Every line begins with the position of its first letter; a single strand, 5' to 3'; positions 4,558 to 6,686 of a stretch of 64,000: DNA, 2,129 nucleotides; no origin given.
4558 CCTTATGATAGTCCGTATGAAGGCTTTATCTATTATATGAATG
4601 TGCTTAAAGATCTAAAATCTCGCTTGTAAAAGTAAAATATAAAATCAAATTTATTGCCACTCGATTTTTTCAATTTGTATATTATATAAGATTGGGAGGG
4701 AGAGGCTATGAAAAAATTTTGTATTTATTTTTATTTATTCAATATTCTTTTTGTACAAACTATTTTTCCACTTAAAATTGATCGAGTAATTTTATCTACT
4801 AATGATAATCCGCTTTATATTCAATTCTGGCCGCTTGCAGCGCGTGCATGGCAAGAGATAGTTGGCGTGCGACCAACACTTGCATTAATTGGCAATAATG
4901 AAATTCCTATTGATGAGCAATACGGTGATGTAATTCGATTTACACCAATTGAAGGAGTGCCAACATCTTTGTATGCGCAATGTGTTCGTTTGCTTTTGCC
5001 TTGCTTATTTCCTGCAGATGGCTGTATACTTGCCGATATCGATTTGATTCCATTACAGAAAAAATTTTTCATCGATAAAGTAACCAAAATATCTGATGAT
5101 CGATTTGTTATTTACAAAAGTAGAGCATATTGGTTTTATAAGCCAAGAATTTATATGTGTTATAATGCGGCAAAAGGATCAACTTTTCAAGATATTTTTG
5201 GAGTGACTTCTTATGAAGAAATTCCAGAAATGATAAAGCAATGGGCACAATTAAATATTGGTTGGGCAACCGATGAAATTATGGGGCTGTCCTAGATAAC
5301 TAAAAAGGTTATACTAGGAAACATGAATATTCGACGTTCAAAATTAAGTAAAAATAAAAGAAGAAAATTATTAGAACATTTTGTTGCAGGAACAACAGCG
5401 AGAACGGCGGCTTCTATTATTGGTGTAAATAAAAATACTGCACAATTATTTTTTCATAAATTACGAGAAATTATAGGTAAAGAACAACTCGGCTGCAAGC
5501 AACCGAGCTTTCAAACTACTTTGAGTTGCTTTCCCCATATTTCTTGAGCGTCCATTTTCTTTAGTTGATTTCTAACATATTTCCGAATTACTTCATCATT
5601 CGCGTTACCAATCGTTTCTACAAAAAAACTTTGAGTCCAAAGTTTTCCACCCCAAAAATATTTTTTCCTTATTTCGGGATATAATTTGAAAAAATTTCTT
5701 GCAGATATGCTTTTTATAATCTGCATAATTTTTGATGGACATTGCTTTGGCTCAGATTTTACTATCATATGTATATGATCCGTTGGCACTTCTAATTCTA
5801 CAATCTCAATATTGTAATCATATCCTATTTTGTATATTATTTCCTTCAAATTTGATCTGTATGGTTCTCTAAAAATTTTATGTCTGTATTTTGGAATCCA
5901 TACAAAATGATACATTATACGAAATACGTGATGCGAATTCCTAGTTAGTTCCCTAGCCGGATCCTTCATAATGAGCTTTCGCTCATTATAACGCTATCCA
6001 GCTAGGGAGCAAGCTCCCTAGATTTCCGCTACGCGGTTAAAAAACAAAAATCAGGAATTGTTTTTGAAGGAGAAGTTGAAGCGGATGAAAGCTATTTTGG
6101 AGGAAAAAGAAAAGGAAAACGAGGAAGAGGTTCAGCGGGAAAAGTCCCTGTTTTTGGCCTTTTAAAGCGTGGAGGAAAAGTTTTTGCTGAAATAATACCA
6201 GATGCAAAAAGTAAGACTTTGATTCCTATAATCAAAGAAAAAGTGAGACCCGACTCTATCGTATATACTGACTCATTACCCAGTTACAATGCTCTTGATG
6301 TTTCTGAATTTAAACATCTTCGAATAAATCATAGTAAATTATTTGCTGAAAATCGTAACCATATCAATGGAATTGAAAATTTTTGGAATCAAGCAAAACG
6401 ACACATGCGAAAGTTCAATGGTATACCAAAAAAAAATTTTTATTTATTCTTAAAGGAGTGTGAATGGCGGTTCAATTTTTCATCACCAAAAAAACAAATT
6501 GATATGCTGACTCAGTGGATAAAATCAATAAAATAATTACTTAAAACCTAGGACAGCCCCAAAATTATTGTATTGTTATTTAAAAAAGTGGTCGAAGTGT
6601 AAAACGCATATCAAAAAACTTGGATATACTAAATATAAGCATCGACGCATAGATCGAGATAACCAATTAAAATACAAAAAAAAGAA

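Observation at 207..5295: Non-canonical alpha-glucan/trehalose gene cluster (GH15 - GT4 - GH57 - DXD-GT-like) instead of classical glgABCP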

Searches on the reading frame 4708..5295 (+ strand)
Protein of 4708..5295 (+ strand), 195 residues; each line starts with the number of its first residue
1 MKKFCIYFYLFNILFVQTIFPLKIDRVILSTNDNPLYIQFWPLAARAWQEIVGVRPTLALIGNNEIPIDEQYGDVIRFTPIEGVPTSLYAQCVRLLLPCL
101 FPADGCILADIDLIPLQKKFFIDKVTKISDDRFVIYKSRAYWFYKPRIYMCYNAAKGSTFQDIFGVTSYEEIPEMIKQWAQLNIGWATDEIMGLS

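Call 3: search_protein_families(library=pfam, proteins=[window:4708-5295:+], max_evalue=0.01)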
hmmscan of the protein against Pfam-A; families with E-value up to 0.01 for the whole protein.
window:4708-5295:+ (195 aa): 0 families

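Call 4: search_protein_families(library=ncbifam, proteins=[window:4708-5295:+], max_evalue=0.01)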
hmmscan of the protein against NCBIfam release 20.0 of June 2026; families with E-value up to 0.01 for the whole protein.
window:4708-5295:+ (195 aa): 0 families

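Call 43: find_homologous_proteins(query=window:4708-5295:+, max_evalue=0.001)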
Query window:4708-5295:+ (195 aa): 118 proteins with E <= 0.001 among 136 candidates.
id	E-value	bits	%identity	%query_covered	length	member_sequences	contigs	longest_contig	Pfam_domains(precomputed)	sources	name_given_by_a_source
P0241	6.8e-130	449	100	100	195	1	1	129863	-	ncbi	ncbi:MAG: hypothetical protein WDZ41_00710 [Candidatus Babeliales bacterium]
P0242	1.3e-91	324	73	97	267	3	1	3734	-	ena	-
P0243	5.9e-88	312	69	96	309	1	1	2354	-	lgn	-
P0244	1.7e-87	310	66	98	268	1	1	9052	-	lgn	-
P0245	8.6e-87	308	68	97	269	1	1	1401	-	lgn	-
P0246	1.2e-85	304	68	98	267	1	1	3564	-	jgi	-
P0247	3.3e-85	303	66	96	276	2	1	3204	-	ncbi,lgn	-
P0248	8.2e-85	302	66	97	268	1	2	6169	-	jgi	jgi:hypothetical protein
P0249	2.3e-83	297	65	98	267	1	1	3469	-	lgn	-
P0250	2.4e-83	297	69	91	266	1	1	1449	-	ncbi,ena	-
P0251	2.7e-81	290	70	88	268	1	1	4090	-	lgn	-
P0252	2.7e-80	287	66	95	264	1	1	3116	-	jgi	jgi:hypothetical protein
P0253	7.4e-79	282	62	98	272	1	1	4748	-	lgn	-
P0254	4.5e-70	254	64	88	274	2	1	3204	-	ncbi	-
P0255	2.5e-69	251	63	92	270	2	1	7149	-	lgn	-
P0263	6.7e-63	230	55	98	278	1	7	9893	-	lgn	-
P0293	9.9e-56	207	45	98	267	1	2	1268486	-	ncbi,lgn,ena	-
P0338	9.5e-48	181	45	98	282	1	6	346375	-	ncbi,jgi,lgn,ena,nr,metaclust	ncbi:TPA: hypothetical protein DEO28_00725 [Candidatus Dependentiae bacterium]|nr:MAG: hypothetical 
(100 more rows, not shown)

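Call 44: find_encoding_contigs(protein=P0263, flank=10000, max_places=3)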
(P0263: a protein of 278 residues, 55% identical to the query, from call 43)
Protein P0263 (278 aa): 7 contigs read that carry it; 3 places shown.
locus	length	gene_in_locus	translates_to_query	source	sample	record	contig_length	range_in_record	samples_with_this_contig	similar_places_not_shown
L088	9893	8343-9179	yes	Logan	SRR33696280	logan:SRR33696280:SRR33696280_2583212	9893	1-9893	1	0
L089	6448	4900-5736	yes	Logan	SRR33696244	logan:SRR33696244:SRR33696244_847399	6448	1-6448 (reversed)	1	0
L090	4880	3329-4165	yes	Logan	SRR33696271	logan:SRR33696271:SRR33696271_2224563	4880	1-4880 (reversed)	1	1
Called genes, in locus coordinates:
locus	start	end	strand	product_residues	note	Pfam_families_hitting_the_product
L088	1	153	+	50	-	?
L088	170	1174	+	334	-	PF00268:Ribonuc_red_sm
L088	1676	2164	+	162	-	-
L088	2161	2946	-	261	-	-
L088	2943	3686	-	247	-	PF00005:ABC_tran, PF13304:AAA_21 (faint)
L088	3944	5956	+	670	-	PF00723:Glyco_hydro_15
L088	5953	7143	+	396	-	PF08323:Glyco_transf_5, PF13439:Glyco_transf_4, PF13579:Glyco_trans_4_4, PF20706:GT4-conflict, PF00534:Glycos_transf_1, PF13692:Glyco_trans_1_4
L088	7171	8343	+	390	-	PF03065:Glyco_hydro_57, PF01522:Polysacc_deac_1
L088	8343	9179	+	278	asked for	-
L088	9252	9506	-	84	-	PF01609:DDE_Tnp_1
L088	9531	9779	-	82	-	-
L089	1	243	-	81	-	?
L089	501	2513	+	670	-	PF00723:Glyco_hydro_15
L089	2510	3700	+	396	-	PF08323:Glyco_transf_5, PF13439:Glyco_transf_4, PF13579:Glyco_trans_4_4, PF20706:GT4-conflict, PF00534:Glycos_transf_1, PF13692:Glyco_trans_1_4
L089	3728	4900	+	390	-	PF03065:Glyco_hydro_57, PF01522:Polysacc_deac_1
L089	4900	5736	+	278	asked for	-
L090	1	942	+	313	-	?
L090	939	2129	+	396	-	PF08323:Glyco_transf_5, PF13439:Glyco_transf_4, PF13579:Glyco_trans_4_4, PF20706:GT4-conflict, PF00534:Glycos_transf_1, PF13692:Glyco_trans_1_4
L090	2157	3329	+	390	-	PF03065:Glyco_hydro_57, PF01522:Polysacc_deac_1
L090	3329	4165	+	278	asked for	-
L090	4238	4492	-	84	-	PF01609:DDE_Tnp_1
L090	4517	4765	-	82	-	-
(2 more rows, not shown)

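Call 49: search_protein_families(library=pfam, alignment_id=A3, max_evalue=1)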
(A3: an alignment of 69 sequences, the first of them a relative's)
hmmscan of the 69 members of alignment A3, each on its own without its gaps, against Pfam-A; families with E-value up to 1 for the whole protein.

A. member 1, P0242 (267 aa): 0 families

B. families by the number of members that match (of 69 scanned): 24 families
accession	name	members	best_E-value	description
PF08759.17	GT-D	2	0.0037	Glycosyltransferase GT-D fold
PF03400.19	DDE_Tnp_IS1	2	0.028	IS1 transposase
PF15603.11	Imm74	2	0.092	Immunity protein 74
PF11051.14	Mannosyl_trans3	1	0.017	Mannosyltransferase putative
PF20600.3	ExoX-like_C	1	0.029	Exodeoxyribonuclease X-like C-terminal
PF02156.21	Glyco_hydro_26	1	0.03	Glycosyl hydrolase family 26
PF00746.26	Gram_pos_anchor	1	0.038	LPXTG cell wall anchor motif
PF01308.23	Chlam_OMP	1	0.057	Chlamydia major outer membrane protein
PF02114.22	Phosducin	1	0.073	Phosducin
PF15841.10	TMEM239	1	0.093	Transmembrane protein 239 family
PF15977.11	HTH_46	1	0.096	Winged helix-turn-helix DNA binding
PF18928.5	DUF5677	1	0.096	Family of unknown function (DUF5677)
PF24465.1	Tri-helical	1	0.098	Tri-helical domain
PF24449.1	T4_y05I_N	1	0.098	y05I-like putative transcription factor N-terminal domain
PF07127.16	Nodulin_late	1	0.099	Late nodulin domain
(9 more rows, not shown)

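Call 54: predict_structure(alignment_id=A3)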
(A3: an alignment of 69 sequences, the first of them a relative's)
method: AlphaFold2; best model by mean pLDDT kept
length: 267 residues; sequences in the alignment: 69
mean_pLDDT: 96.6   pTM: 0.91
mean pLDDT of the five models: 96.6, 96.3, 96.3, 96.1, 96.0
residues with pLDDT >= 90: 252; 70-90: 12; 50-70: 3; < 50: 0
segments of 3 or more residues with pLDDT < 50: none
pLDDT, mean of each block of 10 residues (from residue 1): 90 81 98 98 99 99 97 98 98 99 98 98 96 97 95 98 98 98 97 98 95 91 98 98 98 99 96
secondary structure, 60 per line:
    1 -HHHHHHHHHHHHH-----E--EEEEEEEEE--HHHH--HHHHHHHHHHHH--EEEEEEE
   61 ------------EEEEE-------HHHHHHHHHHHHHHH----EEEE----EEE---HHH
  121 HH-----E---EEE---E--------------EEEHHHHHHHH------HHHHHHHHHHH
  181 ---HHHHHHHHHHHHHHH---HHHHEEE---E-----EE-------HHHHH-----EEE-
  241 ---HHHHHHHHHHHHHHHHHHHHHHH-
elements in order: H2-14 E23-31 H34-37 H40-51 E54-60 E73-77 H85-99 E104-107 E112-114 H118-122 E132-134 E153-155 H156-163 H170-180 H184-198 H202-205 E206-208 H227-231 E237-239 H244-266

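Call 56: fold_search(model_id=the predicted structure, library=pdb)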
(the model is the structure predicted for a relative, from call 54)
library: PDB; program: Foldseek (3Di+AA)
matches with E <= 10: 1292; with E <= 0.001: 124
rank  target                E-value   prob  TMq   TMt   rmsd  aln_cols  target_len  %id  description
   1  6mw5                  8.8e-06  1.00  0.43  0.47   8.5       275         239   13  UDP-galactose:glucoside-Skp1 alpha-D-galactosyltransferase with bound UDP and Platinum (released 2019-10-09)
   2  6eql_A                1.9e-05  1.00  0.49  0.51   6.8       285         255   12  Crystal Structure of Human Glycogenin-1 (GYG1) Tyr195pIPhe mutant complexed with manganese and UDP (released 2017-12-20)
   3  1k4v_A                2.2e-05  1.00  0.47  0.45   5.7       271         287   10  1.53 A Crystal Structure of the Beta-Galactoside-alpha-1,3-galactosyltransferase in Complex with UDP (released 2002-04-10)
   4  3tzt_B                2.4e-05  1.00  0.45  0.50   7.3       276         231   11  The structure of a protein in glycosyl transferase family 8 from Anaerococcus prevotii. (released 2011-12-07)
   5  3tzt_A                2.6e-05  1.00  0.42  0.46   7.8       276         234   11  The structure of a protein in glycosyl transferase family 8 from Anaerococcus prevotii. (released 2011-12-07)
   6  2vfz_B                2.9e-05  1.00  0.45  0.43   5.6       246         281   10  CRYSTAL STRUCTURE OF ALPHA-1,3 GALACTOSYLTRANSFERASE (R365K) IN COMPLEX WITH UDP-2F-GALACTOSE (released 2007-11-13)
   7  7zvj_A                2.9e-05  1.00  0.47  0.25   7.6       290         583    9  Homodimeric structure of LARGE1 (released 2022-11-30)
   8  2vs3_A                3.3e-05  1.00  0.49  0.46   5.6       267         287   10  THE BINDING OF UDP-GALACTOSE BY AN ACTIVE SITE MUTANT OF alpha-1,3 GALACTOSYLTRANSFERASE (alpha3GT) (released 2008-07-15)
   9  6eqj                  3.7e-05  1.00  0.51  0.54   6.5       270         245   12  Crystal Structure of Human Glycogenin-1 (GYG1) Tyr195pIPhe mutant, apo form (released 2017-12-20)
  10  3qvb                  3.9e-05  1.00  0.51  0.54   6.4       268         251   11  Crystal Structure of Human Glycogenin-1 (GYG1) complexed with manganese and UDP (released 2011-03-23)
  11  7zvj_B                5.0e-05  1.00  0.51  0.27   6.5       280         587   10  Homodimeric structure of LARGE1 (released 2022-11-30)
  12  2rj4                  5.0e-05  1.00  0.46  0.43   6.6       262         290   10  B-specific alpha-1,3-galactosyltransferase \ G176R +UDP+ADA (released 2008-02-05)
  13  1vzu_A                5.3e-05  1.00  0.47  0.44   5.8       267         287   10  Roles of active site tryptophans in substrate binding and catalysis by ALPHA-1,3 GALACTOSYLTRANSFERASE (released 2004-07-08)
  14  5c3a                  5.7e-05  1.00  0.43  0.41   6.1       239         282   10  Crystal structure of ABBA + UDP-C-Gal (short soak) + DI (released 2015-09-23)
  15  2vxm_A                5.7e-05  1.00  0.41  0.41   5.4       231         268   11  Screening a Limited Structure-based Library Identifies UDP-GalNAc- Specific Mutants of alpha-1,3 Galactosyltransferase (released 2008-09-23)
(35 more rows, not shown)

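Call 59: find_encoding_contigs(protein=P0338, flank=8000, max_places=2)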
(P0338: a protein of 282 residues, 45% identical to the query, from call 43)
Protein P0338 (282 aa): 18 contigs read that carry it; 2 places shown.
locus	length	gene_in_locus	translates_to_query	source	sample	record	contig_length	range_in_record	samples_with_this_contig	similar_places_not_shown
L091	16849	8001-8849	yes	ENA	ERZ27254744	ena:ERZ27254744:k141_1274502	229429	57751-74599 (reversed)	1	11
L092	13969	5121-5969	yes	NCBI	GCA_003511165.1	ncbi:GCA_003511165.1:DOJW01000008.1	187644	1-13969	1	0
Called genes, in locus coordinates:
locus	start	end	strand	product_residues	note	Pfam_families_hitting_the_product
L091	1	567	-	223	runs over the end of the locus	PF12844:HTH_19, PF13443:HTH_26, PF13560:HTH_31 (weak), PF01381:HTH_3, PF00717:Peptidase_S24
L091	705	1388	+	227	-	PF01351:RNase_HII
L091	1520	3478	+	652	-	-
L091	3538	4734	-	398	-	PF00579:tRNA-synt_1b, PF22421:SYY_C-terminal (weak)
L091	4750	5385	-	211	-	PF02163:Peptidase_M50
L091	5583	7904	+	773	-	PF13431:TPR_17 (faint), PF13371:TPR_9 (faint), PF00515:TPR_1 (weak), PF13414:TPR_11, PF13414:TPR_11 (weak), PF23914:TPR_CcmH_CycH, PF14559:TPR_19, PF12895:ANAPC3, +9 more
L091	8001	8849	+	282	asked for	-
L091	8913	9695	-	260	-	PF00583:Acetyltransf_1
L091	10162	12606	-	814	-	PF02518:HATPase_c, PF00204:DNA_gyraseB, PF01751:Toprim, PF00986:DNA_gyraseB_C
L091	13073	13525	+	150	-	-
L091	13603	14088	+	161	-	PF00383:dCMP_cyt_deam_1, PF14437:MafB19-deam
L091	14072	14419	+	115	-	PF01258:zf-dskA_traR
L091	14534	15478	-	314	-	PF00753:Lactamase_B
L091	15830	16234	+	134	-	PF00380:Ribosomal_S9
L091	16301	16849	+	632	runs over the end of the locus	PF13522:GATase_6, PF13537:GATase_7, PF01380:SIS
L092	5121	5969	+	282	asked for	-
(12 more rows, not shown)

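Call 60: find_encoding_contigs(protein=P0293, flank=8000, max_places=1)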
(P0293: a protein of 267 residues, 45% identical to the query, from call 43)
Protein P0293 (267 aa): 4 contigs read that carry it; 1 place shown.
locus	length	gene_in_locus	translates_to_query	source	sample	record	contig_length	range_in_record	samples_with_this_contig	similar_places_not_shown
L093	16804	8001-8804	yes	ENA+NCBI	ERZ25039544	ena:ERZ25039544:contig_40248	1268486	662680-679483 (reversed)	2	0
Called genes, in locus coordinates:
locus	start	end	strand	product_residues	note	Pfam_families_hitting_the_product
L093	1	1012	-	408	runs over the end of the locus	PF00534:Glycos_transf_1, PF13692:Glyco_trans_1_4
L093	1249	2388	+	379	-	PF01370:Epimerase, PF04321:RmlD_sub_bind, PF16363:GDP_Man_Dehyd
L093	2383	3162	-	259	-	-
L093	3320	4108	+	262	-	PF00685:Sulfotransfer_1 (faint)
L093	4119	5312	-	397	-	PF00534:Glycos_transf_1, PF13692:Glyco_trans_1_4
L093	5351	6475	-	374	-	-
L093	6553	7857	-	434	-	PF00534:Glycos_transf_1, PF20706:GT4-conflict (weak), PF13692:Glyco_trans_1_4 (weak)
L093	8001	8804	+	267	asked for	-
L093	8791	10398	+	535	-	-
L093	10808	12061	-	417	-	PF00464:SHMT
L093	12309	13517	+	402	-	PF01551:Peptidase_M23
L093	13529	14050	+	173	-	-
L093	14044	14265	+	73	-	-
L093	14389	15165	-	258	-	PF13181:TPR_8 (faint), PF13431:TPR_17 (faint), PF13424:TPR_12 (faint), PF00515:TPR_1 (faint), PF07719:TPR_2 (faint), PF13428:TPR_14 (faint), PF14561:TPR_20 (faint), PF25062:ARM_TT21_N (weak), +5 more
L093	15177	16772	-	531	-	PF01935:DUF87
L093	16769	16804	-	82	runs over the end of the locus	PF02823:ATP-synt_DE_N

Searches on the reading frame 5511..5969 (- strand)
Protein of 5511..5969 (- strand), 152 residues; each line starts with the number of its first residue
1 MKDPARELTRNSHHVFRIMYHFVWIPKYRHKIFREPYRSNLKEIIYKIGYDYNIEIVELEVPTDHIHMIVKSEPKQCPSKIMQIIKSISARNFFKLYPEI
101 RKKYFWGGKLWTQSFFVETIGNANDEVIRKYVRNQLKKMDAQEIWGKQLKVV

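Call 3: search_protein_families(library=pfam, proteins=[window:5511-5969:-], max_evalue=0.01)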
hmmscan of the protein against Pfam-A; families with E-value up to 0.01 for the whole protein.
window:5511-5969:- (152 aa): 1 family
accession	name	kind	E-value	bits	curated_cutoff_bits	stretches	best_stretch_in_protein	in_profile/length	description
PF01797.21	Y1_Tnp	-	3.4e-40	137.4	23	1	15-135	2-121/121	Transposase IS200 like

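Call 4: search_protein_families(library=ncbifam, proteins=[window:5511-5969:-], max_evalue=0.01)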
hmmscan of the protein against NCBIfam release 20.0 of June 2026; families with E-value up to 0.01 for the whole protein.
window:5511-5969:- (152 aa): 2 families
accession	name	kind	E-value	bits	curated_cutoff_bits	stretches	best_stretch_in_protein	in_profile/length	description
NF033573.1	transpos_IS200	equivalog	2.3e-43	147.4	55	1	10-134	3-126/126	IS200/IS605 family transposase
NF047646.1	REP_Tyr_transpos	equivalog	1.4e-06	28.2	80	1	19-125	11-119/146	REP-associated tyrosine transposase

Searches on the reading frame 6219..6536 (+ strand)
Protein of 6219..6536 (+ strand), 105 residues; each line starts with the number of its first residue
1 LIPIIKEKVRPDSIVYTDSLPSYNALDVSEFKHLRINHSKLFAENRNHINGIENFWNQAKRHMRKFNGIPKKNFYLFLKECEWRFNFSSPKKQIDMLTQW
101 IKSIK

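Call 3: search_protein_families(library=pfam, proteins=[window:6219-6536:+], max_evalue=0.01)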
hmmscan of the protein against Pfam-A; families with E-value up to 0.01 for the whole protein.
window:6219-6536:+ (105 aa): 1 family
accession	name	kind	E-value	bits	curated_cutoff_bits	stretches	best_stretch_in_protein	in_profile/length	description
PF12762.13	DDE_Tnp_IS1595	-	1.9e-16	60.9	27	1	3-86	68-153/153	ISXO2-like transposase domain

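Call 4: search_protein_families(library=ncbifam, proteins=[window:6219-6536:+], max_evalue=0.01)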
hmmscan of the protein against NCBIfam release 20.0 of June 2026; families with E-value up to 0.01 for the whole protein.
window:6219-6536:+ (105 aa): 1 family
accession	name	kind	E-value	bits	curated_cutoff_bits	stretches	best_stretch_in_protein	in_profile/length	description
NF033547.1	transpos_IS1595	equivalog_domain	6.1e-24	85.1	75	1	3-87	126-214/215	IS1595 family transposase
